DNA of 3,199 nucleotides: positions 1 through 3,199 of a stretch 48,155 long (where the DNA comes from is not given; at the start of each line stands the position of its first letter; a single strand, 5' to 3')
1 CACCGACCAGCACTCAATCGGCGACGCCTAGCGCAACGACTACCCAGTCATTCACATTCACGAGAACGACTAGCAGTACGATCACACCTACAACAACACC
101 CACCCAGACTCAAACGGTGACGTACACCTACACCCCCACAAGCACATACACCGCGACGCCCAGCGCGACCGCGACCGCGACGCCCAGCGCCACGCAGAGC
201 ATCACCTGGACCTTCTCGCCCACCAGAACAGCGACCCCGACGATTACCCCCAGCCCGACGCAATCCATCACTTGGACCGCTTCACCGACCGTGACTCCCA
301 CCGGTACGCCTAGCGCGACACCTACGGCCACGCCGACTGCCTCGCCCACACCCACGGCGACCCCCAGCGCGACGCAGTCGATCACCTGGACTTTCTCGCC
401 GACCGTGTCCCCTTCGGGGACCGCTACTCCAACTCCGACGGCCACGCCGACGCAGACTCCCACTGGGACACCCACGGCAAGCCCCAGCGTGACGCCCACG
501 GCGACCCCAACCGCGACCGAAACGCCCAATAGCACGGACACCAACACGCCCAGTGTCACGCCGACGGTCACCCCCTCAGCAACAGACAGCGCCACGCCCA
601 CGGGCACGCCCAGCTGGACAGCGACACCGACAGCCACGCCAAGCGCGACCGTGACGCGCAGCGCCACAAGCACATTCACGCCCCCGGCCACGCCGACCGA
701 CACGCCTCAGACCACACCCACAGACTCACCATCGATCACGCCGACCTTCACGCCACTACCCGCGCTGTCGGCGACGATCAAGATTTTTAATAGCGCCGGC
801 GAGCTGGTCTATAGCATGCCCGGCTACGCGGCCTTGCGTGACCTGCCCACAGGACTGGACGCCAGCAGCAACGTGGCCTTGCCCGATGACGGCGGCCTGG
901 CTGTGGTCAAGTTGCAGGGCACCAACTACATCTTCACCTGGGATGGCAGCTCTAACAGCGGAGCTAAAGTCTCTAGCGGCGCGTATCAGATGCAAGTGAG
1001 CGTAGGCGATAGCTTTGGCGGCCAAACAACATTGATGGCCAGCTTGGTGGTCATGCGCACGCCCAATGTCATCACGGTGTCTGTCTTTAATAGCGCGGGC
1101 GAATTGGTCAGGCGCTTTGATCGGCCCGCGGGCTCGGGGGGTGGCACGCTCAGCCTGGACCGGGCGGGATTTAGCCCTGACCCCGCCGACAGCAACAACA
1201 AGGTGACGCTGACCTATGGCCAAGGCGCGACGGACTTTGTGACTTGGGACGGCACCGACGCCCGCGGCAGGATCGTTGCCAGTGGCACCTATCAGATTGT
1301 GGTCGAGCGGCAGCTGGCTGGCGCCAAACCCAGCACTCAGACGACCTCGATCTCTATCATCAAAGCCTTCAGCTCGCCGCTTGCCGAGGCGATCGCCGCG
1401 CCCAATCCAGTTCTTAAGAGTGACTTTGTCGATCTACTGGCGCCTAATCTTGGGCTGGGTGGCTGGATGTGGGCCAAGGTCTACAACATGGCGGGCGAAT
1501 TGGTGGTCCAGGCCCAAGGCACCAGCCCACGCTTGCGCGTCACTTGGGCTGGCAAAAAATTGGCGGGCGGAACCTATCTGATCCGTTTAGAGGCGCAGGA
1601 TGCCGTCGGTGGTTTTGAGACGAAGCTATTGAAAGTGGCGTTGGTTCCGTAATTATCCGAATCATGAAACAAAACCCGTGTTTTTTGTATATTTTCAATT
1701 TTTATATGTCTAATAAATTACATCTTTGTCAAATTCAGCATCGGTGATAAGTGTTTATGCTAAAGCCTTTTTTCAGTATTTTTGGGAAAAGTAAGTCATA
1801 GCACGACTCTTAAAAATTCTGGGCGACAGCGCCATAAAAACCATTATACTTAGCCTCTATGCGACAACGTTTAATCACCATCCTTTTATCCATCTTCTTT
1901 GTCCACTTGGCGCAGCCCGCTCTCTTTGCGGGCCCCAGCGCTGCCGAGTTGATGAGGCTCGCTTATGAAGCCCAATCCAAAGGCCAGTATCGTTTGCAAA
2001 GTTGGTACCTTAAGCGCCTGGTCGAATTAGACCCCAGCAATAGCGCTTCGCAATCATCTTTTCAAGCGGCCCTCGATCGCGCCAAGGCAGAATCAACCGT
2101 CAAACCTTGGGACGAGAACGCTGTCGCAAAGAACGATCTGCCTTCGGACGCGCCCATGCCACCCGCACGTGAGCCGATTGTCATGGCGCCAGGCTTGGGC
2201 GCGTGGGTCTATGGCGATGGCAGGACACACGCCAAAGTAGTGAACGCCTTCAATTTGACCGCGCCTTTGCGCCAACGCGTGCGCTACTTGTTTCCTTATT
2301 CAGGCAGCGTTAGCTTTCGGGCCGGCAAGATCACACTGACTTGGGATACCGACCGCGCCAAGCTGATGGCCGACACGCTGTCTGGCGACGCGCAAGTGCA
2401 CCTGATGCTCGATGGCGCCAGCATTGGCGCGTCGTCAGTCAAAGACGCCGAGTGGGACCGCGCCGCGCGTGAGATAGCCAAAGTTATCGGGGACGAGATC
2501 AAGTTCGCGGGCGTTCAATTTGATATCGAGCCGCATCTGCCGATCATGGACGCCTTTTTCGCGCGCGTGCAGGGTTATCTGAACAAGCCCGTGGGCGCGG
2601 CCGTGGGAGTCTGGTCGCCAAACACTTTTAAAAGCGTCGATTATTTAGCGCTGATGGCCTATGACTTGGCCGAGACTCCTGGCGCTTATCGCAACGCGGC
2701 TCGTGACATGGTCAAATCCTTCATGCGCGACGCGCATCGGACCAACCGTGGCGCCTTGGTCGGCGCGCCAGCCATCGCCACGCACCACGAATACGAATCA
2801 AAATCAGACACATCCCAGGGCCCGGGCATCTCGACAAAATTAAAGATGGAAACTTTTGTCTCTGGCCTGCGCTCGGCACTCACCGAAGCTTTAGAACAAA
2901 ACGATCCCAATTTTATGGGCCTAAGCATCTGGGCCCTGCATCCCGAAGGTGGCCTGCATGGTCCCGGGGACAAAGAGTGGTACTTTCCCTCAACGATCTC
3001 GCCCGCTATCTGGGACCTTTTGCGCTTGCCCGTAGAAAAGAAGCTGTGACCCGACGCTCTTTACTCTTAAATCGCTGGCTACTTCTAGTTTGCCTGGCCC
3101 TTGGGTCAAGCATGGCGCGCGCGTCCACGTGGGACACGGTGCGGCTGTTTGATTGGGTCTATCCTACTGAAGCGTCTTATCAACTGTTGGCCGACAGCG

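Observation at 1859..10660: Translationally coupled six-gene envelope operon that matches no described system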

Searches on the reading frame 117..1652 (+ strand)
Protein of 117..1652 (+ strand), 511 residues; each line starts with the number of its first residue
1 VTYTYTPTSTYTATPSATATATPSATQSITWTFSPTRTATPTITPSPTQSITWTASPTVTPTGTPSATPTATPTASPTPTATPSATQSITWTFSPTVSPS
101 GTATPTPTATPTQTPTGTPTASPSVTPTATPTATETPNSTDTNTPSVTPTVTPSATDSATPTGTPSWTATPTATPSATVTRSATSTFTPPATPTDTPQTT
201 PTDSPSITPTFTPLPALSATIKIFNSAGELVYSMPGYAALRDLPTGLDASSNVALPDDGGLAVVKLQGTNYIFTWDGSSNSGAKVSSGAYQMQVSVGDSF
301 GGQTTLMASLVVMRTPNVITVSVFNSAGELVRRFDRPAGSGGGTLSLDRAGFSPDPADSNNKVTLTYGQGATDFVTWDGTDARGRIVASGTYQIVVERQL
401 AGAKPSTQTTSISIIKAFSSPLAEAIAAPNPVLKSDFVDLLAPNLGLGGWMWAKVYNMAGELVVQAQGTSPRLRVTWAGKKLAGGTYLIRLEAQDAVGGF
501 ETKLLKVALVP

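Call 5: search_protein_families(library=pfam, proteins=[window:117-1652:+], max_evalue=1)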
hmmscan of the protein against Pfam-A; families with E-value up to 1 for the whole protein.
window:117-1652:+ (511 aa): 4 families
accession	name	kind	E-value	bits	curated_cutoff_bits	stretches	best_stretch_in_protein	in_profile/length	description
PF13860.13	FlgD_ig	-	1.7e-17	63.6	27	2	271-296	50-75/79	FlgD Ig-like domain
PF13585.12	CHU_C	-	4e-09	36.9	27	0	219-238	29-48/86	CHU_C Type IX secretion signal domain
PF18962.6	Por_Secre_tail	-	0.00048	20.8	27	1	453-495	24-66/75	Secretion system C-terminal sorting domain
PF10029.15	DUF2271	-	0.0038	17.4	27.3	0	368-398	73-102/136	Predicted periplasmic protein (DUF2271)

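Call 6: search_protein_families(library=ncbifam, proteins=[window:117-1652:+], max_evalue=1)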
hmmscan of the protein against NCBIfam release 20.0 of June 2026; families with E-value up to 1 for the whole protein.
window:117-1652:+ (511 aa): 9 families
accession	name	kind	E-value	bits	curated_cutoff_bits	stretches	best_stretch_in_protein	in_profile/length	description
NF005176.1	PRK06655.1-1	equivalog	7.9e-12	45.5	230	2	369-415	121-166/197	flagellar hook assembly protein FlgD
NF052228.1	T9SS_PorZ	equivalog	1.1e-08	34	260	3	245-301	691-747/757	type IX secretion system anionic LPS delivery protein PorZ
TIGR04183.1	Por_Secre_tail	domain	1.1e-07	31.7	23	1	428-495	2-62/72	T9SS type A sorting domain-containing protein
NF009453.0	PRK12813.1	equivalog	7e-06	25.7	264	1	370-403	145-178/223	flagellar basal body rod modification protein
NF009277.0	PRK12634.1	equivalog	7.1e-05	23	333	2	372-404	149-181/221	flagellar basal body rod modification protein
NF009276.0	PRK12633.1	equivalog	0.00013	21.7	383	1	262-299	147-184/234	flagellar basal body rod modification protein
NF004496.1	PRK05842.1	equivalog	0.0002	20.7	250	1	374-403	197-225/271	flagellar hook assembly protein FlgD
NF009452.0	PRK12812.1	equivalog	0.0029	16.9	258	0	272-303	182-213/289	flagellar basal body rod modification protein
NF053608.1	Lsa66_OmpA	equivalog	0.006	15.1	700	0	375-402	205-233/581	fibronectin-binding adhesin Lsa66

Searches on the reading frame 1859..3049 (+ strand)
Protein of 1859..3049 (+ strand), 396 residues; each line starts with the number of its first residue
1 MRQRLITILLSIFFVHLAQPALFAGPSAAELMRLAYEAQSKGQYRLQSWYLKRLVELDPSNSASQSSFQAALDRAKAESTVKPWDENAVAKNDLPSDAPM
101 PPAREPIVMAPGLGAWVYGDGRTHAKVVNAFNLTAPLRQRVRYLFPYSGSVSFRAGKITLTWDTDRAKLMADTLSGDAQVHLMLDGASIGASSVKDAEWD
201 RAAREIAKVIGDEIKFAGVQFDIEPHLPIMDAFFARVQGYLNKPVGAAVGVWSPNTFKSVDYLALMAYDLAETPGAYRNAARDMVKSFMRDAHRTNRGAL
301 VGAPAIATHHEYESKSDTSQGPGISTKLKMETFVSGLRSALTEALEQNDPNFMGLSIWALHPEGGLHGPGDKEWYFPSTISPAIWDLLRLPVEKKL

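Call 5: search_protein_families(library=pfam, proteins=[window:1859-3049:+], max_evalue=1)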
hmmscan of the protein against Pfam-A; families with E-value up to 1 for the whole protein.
window:1859-3049:+ (396 aa): 0 families

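Call 6: search_protein_families(library=ncbifam, proteins=[window:1859-3049:+], max_evalue=1)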
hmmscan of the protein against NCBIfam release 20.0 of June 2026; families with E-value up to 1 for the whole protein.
window:1859-3049:+ (396 aa): 0 families

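Call 32: search_solved_structures(query=A2, max_evalue=10, show_alignments=2)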
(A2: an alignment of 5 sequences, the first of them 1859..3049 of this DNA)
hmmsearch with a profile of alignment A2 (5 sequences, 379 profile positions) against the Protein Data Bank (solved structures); distinct sequences matched with E-value up to 10: 51.
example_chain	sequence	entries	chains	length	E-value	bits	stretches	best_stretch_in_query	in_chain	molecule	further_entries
9qhb_A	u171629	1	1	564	2.8e-18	69.5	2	31-74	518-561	Engineered tetratricopeptide repeat protein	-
7obi_A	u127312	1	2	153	6.8e-13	51.8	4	28-67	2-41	CTPR-rv4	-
8bu0_A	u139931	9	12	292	8e-12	48.2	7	33-73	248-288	Consensus tetratricopeptide repeat protein | Crystal structure of an 8-repeat consensus TPR superhelix with Zinc. | Monomer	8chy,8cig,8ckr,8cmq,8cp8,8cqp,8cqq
9qhc_A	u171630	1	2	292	1.4e-11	47.4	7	33-74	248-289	Engineered tetratricopeptide repeat protein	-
9gzg_A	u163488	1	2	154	1.6e-10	44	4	29-75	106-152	Engineered CTPR protein with glutamic acids for conductivity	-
1na0_A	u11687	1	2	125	7.2e-10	41.8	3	25-68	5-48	designed protein CTPR3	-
3kd7_A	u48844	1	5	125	1.5e-09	40.8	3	29-75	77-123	CTPR390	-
6vfj_B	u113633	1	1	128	6.7e-09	38.6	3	37-78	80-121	I53_dn5B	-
6vl6_B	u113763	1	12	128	8.2e-09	38.3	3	37-78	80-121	T33_dn2B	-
6vfh_A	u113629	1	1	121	9.5e-09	38.1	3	37-76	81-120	T33_dn10A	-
6v8e_A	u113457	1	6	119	1e-08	38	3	36-75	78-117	Designed protein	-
5hrz_A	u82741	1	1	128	1.6e-08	37.4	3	37-78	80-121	TPR domain protein 1na0C3_3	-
6vfi_B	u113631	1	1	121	1.2e-07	34.5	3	37-68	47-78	O43_dn18B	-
6vl6_A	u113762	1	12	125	1.4e-07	34.3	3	27-74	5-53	T33_dn2A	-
1na3_A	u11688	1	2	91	2e-07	33.8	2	25-72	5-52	designed protein CTPR2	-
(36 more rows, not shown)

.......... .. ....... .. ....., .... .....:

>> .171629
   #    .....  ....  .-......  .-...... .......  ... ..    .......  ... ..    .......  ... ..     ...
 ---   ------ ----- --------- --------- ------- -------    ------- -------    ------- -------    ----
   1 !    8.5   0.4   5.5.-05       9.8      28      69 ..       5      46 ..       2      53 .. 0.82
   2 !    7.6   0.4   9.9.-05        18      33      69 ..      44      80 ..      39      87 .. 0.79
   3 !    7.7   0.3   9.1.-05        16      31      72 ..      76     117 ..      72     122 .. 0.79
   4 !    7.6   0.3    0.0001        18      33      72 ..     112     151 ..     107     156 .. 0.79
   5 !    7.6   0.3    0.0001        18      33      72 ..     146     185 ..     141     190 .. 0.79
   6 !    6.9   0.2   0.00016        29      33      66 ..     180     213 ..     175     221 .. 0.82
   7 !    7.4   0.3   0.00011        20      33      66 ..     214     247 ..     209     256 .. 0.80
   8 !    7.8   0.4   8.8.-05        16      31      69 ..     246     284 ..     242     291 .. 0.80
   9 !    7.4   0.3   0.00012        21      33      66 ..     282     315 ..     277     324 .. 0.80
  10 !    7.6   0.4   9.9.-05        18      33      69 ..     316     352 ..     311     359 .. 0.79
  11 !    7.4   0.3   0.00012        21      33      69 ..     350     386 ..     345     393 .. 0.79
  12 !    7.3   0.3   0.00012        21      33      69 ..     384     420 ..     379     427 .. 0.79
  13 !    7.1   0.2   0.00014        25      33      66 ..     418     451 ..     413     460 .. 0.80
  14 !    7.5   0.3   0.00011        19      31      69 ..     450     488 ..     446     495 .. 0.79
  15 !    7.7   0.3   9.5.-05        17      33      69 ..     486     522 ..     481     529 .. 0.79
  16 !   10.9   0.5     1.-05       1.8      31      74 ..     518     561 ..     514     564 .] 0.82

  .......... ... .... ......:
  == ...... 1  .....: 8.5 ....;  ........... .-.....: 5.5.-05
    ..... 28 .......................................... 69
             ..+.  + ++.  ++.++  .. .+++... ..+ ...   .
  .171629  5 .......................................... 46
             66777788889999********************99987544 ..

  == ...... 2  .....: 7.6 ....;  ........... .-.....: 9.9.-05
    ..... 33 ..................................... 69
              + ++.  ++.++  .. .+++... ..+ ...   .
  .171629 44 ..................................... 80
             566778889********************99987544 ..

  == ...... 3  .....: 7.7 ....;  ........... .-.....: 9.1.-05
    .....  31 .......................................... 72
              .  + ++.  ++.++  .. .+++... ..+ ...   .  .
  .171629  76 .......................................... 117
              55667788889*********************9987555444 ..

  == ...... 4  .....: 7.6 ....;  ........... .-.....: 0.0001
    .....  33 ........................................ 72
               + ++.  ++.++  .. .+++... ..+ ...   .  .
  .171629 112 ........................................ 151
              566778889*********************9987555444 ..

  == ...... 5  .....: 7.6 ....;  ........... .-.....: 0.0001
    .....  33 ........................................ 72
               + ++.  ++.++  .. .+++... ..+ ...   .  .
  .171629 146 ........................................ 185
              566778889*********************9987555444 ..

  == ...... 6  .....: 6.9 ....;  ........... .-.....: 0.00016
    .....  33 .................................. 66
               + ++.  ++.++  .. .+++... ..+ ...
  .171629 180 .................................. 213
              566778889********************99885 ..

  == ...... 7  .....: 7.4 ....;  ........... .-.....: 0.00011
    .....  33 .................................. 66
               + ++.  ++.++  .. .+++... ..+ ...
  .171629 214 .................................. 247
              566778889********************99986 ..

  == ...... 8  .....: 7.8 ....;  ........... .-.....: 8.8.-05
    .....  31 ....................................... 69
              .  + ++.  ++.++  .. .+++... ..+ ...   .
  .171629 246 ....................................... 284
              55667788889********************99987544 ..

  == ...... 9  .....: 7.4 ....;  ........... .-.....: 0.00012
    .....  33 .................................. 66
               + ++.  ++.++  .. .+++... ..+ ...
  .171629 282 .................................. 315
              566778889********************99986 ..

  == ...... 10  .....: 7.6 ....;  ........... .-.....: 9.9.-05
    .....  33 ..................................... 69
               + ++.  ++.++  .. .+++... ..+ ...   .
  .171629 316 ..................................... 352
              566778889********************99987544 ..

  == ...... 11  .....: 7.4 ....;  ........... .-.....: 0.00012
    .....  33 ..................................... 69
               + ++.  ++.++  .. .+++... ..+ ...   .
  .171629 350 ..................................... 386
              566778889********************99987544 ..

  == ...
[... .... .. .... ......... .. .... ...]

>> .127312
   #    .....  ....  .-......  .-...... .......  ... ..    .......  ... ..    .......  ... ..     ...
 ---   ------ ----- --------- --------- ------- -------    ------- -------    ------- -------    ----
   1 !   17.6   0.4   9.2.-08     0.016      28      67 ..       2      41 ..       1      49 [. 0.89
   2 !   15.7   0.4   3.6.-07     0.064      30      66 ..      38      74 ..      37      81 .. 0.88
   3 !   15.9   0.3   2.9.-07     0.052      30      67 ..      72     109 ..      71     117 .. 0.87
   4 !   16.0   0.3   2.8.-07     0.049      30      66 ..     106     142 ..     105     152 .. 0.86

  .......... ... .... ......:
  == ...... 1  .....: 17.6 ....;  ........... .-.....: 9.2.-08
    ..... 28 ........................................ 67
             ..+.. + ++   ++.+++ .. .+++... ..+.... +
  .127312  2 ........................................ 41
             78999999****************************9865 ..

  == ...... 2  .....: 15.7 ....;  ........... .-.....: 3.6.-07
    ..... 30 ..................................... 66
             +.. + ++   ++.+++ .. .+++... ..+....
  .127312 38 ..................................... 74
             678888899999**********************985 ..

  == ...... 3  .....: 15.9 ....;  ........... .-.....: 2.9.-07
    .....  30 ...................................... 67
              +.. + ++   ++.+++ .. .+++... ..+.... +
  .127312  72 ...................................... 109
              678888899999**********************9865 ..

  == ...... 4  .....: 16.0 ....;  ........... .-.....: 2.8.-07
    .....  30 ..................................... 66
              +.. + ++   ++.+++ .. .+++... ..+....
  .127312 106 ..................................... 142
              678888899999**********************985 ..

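Call 43: find_homologous_proteins(query=window:1859-3049:+, max_evalue=0.001)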
Query window:1859-3049:+ (396 aa): 4 proteins with E <= 0.001 among 8000 candidates.
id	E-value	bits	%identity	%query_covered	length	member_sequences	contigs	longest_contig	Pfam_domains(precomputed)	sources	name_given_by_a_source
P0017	6.6e-265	896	100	100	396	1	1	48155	-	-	-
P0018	7.1e-209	712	82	95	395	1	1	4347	-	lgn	-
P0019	1.7e-87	312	40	99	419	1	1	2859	-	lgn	-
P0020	1.3e-83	299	38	96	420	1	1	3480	PF13428.13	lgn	-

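Call 62: find_homologous_proteins(query=A8, max_evalue=0.001)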
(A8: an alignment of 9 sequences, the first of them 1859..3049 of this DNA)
Query A8 (9 sequences) (396 aa, profile of the alignment): 7 proteins with E <= 0.001 among 8000 candidates.
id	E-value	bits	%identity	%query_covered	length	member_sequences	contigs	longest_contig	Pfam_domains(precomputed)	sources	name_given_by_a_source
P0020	4.0e-182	624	38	96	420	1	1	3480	PF13428.13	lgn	-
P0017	1.6e-170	586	100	100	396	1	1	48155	-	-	-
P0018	2.4e-168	578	82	95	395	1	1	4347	-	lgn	-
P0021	2.0e-150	519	29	82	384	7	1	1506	-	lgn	-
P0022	2.5e-150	519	27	78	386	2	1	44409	-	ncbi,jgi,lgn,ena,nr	ncbi:MAG TPA: tetratricopeptide repeat protein [bacterium]|nr:tetratricopeptide repeat protein [bact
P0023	1.9e-87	312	28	69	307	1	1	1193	-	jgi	jgi:hypothetical protein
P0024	9.8e-4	36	38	7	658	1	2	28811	PF03704.24,PF13431.13,PF23914.2,PF13414.13,PF13176.13,PF12569.15,PF13428.13,PF13374.13,PF14559.13,PF13371.13,PF00515.35,PF12895.14,PF13424.13,PF21033.5,PF13432.13,PF13181.13,PF01239.29,PF07719.24,PF13174.13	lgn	-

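Call 73: predict_structure(alignment_id=A9)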
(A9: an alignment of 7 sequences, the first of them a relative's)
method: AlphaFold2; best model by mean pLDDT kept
length: 396 residues; sequences in the alignment: 7
mean_pLDDT: 75.0   pTM: 0.73
mean pLDDT of the five models: 75.0, 73.0, 72.6, 72.4, 71.7
residues with pLDDT >= 90: 99; 70-90: 179; 50-70: 47; < 50: 71
segments of 3 or more residues with pLDDT < 50: 13-24, 81-101, 307-326, 360-375
pLDDT, mean of each block of 10 residues (from residue 1): 56 41 57 78 74 85 90 72 41 37 69 85 86 90 92 91 92 90 89 87 94 90 82 89 90 83 78 74 89 91 62 41 50 85 84 80 37 47 83 64
secondary structure, 60 per line:
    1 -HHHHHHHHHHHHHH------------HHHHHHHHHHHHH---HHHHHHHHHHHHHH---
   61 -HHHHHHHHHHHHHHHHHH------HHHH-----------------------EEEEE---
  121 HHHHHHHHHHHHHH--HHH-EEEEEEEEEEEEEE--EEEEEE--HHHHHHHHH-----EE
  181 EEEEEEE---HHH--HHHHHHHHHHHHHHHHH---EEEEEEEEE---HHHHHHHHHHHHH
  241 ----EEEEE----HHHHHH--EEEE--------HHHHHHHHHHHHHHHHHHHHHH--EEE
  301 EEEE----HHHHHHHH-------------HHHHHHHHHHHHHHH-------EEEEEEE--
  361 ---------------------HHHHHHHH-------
elements in order: H2-15 H28-40 H44-57 H62-79 H86-89 E113-117 H121-134 E141-154 E157-162 H165-173 E179-187 H196-212 E216-224 H228-240 E245-249 H254-259 E262-265 H274-295 E298-304 H309-316 H330-344 E352-358 H382-389

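Call 75: fold_search(model_id=the predicted structure, library=pdb)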
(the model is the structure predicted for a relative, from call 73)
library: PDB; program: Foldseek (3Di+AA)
matches with E <= 10: 1585; with E <= 0.001: 45
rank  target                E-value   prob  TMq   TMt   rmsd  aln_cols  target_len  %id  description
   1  4cd7_B                3.6e-07  1.00  0.41  0.49   8.3       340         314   14  The structure of GH113 beta-mannanase AaManA from Alicyclobacillus acidocaldarius in complex with ManIFG and beta-1,4- (released 2014-04-02)
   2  4wiw_D                7.3e-07  1.00  0.43  0.49   7.3       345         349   16  Crystal structure of C-terminal domain of putative chitinase from Desulfitobacterium hafniense DCB-2 (released 2014-10-08)
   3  4wiw_A                9.2e-07  1.00  0.46  0.52   7.3       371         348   15  Crystal structure of C-terminal domain of putative chitinase from Desulfitobacterium hafniense DCB-2 (released 2014-10-08)
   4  9vtv_B                4.7e-06  1.00  0.32  0.56   8.2       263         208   11  Chitinase TfeC from Yersinia pseudotuberculosis (released 2025-11-05)
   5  8y6t_D                1.1e-05  1.00  0.32  0.54  10.5       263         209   11  Chitinase TfeC from Yersinia pseudotuberculosis (released 2025-02-05)
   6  8t0u_D                1.2e-05  1.00  0.34  0.41   7.9       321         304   11  Crystal structure of dimethylsulfone monooxygenase SfnG from Pseudomonas fluorescens (released 2024-11-27)
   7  4q6t                  1.3e-05  1.00  0.44  0.51   6.6       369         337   15  The crystal structure of a class V chitininase from Pseudomonas fluorescens Pf-5 (released 2014-05-07)
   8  5jh8                  1.8e-05  1.00  0.45  0.55   5.7       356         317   13  Crystal structure of chitinase from Chromobacterium violaceum ATCC 12472 (released 2016-05-25)
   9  9vtv_A                1.8e-05  1.00  0.32  0.55   8.0       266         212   11  Chitinase TfeC from Yersinia pseudotuberculosis (released 2025-11-05)
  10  3pz9                  2.3e-05  1.00  0.41  0.45   8.1       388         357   10  Native structure of endo-1,4-beta-D-mannanase from Thermotoga petrophila RKU-1 (released 2011-12-28)
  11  8y6t_A                3.2e-05  1.00  0.31  0.53   8.5       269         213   10  Chitinase TfeC from Yersinia pseudotuberculosis (released 2025-02-05)
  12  7wmx                  3.4e-05  1.00  0.35  0.44   9.0       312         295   12  Crystal structure of methylenetetrahydrofolate reductase MSMEG_6649 from Mycobacterium smegmatis with 5,10-methylenetetr (released 2023-01-25)
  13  8y6t_B                3.8e-05  1.00  0.31  0.53  10.9       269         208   10  Chitinase TfeC from Yersinia pseudotuberculosis (released 2025-02-05)
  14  6zdf_A                4.8e-05  1.00  0.36  0.39   8.7       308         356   11  Structure of the catalytic domain of human endo-alpha-mannosidase MANEA in complex with HEPES (released 2020-11-18)
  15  7wmz_C                6.4e-05  1.00  0.35  0.44   9.4       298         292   12  Crystal structure of methylenetetrahydrofolate reductase MSMEG_6649 from Mycobacterium smegmatis with NADH (released 2023-01-25)
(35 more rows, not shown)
